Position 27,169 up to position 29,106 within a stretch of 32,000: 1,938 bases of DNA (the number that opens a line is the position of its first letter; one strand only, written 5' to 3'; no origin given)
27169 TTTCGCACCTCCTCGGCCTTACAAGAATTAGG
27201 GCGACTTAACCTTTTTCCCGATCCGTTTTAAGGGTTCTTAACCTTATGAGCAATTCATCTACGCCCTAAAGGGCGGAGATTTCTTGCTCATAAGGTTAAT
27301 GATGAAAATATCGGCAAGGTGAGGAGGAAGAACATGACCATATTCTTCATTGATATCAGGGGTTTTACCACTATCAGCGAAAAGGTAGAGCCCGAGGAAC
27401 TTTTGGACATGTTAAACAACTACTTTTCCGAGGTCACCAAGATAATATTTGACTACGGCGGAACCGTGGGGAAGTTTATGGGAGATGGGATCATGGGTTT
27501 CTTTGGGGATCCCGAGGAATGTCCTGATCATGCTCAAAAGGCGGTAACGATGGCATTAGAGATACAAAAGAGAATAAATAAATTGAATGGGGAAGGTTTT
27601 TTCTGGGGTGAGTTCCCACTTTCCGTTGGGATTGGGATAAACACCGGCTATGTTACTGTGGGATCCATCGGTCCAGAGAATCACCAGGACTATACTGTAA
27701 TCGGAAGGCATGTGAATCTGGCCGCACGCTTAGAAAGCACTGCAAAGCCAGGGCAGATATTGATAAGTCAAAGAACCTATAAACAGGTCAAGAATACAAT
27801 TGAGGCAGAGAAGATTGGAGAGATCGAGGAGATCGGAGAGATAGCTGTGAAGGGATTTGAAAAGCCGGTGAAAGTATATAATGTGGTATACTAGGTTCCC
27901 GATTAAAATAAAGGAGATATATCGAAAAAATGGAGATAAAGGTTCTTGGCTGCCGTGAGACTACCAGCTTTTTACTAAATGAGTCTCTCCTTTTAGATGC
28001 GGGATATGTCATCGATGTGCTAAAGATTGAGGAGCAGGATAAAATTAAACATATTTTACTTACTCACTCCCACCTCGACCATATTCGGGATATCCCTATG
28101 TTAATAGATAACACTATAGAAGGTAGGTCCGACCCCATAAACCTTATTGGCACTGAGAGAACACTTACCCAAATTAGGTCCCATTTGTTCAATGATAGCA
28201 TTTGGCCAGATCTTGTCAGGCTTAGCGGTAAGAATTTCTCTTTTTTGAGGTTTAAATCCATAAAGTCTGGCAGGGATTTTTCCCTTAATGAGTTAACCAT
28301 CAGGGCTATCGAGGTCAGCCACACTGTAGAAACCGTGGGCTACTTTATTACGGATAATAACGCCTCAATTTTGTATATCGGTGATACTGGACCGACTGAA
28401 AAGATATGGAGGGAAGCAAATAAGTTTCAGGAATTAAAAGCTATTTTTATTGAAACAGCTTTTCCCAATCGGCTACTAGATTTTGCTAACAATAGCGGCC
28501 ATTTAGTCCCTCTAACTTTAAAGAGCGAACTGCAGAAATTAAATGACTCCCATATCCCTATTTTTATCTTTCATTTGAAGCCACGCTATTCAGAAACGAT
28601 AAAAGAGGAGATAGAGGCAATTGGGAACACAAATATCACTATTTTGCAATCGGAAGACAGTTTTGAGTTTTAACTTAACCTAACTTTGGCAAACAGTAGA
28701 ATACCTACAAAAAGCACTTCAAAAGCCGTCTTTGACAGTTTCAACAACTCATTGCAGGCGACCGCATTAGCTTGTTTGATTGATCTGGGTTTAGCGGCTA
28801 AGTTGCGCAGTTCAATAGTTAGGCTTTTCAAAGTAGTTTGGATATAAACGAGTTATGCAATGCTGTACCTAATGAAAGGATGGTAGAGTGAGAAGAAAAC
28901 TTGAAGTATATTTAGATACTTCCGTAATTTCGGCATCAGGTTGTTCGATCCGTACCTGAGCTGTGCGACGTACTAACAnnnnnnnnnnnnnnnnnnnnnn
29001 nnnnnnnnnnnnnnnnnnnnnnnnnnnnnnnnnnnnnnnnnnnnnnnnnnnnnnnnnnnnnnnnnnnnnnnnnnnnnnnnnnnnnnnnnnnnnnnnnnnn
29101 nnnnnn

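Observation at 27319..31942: Candidate undescribed system: co-oriented make/break/sense cyclic-nucleotide cluster ending in a 987-aa cNMP-binding protein of unknown architecture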

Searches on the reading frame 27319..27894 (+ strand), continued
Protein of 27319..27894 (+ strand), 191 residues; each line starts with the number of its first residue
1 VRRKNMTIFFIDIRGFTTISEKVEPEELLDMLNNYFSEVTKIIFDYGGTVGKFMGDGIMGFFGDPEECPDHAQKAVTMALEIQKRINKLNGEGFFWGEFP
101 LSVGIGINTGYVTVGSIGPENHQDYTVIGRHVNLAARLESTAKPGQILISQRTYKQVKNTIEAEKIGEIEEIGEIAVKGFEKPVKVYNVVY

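Call 98: find_encoding_contigs(protein=P0372, flank=6000, max_places=2)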
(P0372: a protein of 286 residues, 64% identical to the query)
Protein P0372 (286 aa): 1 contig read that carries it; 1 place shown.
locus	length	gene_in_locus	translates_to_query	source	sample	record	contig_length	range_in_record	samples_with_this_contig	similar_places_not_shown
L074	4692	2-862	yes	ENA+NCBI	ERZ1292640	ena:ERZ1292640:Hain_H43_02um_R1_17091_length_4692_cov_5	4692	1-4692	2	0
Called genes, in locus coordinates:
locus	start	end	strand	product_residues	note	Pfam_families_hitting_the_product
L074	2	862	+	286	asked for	PF00211:Guanylate_cyc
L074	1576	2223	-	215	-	PF19583:ODP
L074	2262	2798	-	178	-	PF14512:TM1586_NiRdase (faint), PF00881:Nitroreductase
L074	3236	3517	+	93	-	-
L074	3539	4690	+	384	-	?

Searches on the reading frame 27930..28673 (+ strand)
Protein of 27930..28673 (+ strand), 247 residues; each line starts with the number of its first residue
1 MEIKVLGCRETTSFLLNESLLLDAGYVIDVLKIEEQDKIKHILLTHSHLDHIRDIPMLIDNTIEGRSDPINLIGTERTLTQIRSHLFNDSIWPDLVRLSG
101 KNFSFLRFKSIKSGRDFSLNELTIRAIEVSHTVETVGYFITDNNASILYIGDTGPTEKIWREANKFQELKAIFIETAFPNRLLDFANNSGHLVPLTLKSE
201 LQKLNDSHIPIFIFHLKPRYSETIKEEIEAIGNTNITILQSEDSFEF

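Call 3: search_protein_families(library=pfam, proteins=[window:27930-28673:+], max_evalue=1)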
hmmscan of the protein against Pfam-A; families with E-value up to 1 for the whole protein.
window:27930-28673:+ (247 aa): 4 families
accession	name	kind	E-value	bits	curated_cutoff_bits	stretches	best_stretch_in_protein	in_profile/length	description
PF02112.21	PDEase_II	-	1.4e-17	64.3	23.7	1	36-206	80-284/340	cAMP phosphodiesterases class-II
PF12706.13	Lactamase_B_2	-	2.8e-17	63.4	27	1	34-178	26-166/200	Beta-lactamase superfamily domain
PF00753.33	Lactamase_B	-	1.1e-09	39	22.7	1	11-164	6-161/196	Metallo-beta-lactamase superfamily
PF13483.12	Lactamase_B_3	-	0.0058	17.1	24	1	23-154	22-112/160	Beta-lactamase superfamily domain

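Call 4: search_protein_families(library=ncbifam, proteins=[window:27930-28673:+], max_evalue=1)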
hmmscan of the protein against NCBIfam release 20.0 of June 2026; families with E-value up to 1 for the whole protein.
window:27930-28673:+ (247 aa): 23 families
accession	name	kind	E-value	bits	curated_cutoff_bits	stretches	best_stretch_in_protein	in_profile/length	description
TIGR02651.1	RNase_Z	equivalog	7.9e-16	58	292.95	2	35-143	48-150/302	ribonuclease Z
NF002558.0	PRK02126.1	subfamily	2.7e-13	49.6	315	2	17-86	27-94/345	ribonuclease Z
NF000801.0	PRK00055.1-3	equivalog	2.6e-12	46.4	252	1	37-144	52-156/307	ribonuclease Z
NF041851.1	cyc_nuc_deg_phdiest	equivalog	5.6e-08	32.5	400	1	19-164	31-175/253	cyclic nucleotide-degrading phosphodiesterase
TIGR03307.1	PhnP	equivalog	6.9e-08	32.2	272.25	2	104-172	113-182/249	phosphonate metabolism protein PhnP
NF000800.0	PRK00055.1-1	equivalog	8.5e-07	28.3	398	1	36-143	54-153/305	ribonuclease Z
NF041257.1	GntH_guanitoxin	equivalog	9.1e-07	28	333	2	36-74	65-105/374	guanitoxin biosynthesis MBL fold metallo-hydrolase GntH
TIGR03413.1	GSH_gloB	equivalog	1.6e-06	27.7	200.8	2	23-62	26-67/248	hydroxyacylglutathione hydrolase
NF038231.1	MBL_Geo_Pelo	equivalog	3.1e-05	23.7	360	1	33-142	60-163/250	GPMC system MBL fold metallohydrolase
NF045584.1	cas14_MBL_CASP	equivalog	3.9e-05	22.2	800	1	4-66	4-78/612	type VII CRISPR-associated protein Cas14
NF047419.1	RNase_J1_RnjA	exception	0.0001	21.2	820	1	18-88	37-103/549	ribonuclease J1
TIGR00649.1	MG423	subfamily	0.00096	17.7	400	1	34-87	54-102/546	RNase J family beta-CASP ribonuclease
NF001911.0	PRK00685.1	equivalog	0.0015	18.1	144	1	33-56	36-58/228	metal-dependent hydrolase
TIGR03675.1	arCOG00543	equivalog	0.0018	16.6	580.2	1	29-80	220-267/631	beta-CASP ribonuclease aCPSF1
NF002553.0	PRK02113.1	equivalog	0.0023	17.4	386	1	30-141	59-162/252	MBL fold metallo-hydrolase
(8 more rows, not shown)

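Call 5: search_protein_families(library=padloc, proteins=[window:27930-28673:+], max_evalue=1)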
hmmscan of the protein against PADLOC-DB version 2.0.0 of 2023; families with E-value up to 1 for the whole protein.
window:27930-28673:+ (247 aa): 0 families

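Call 76: search_solved_structures(query=window:27930-28673:+, max_evalue=0.01)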
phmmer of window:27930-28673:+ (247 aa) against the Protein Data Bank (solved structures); distinct sequences matched with E-value up to 0.01: 3.
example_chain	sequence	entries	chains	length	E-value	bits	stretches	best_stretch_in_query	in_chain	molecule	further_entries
4ojv_A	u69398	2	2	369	9.3e-06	28.7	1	41-100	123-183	3',5'-cyclic-nucleotide phosphodiesterase 1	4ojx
3bk1_A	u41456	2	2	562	0.00035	23.6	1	33-98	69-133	Metal dependent hydrolase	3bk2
3t3n_A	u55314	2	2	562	0.0086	19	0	33-98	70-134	Metal dependent hydrolase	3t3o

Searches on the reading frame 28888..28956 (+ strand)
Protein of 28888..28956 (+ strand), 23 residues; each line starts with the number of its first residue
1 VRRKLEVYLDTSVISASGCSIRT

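Call 72: search_protein_families(library=pfam, proteins=[window:28888-28956:+], max_evalue=10)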
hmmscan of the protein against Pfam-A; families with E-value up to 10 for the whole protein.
seq(23 aa): 0 families
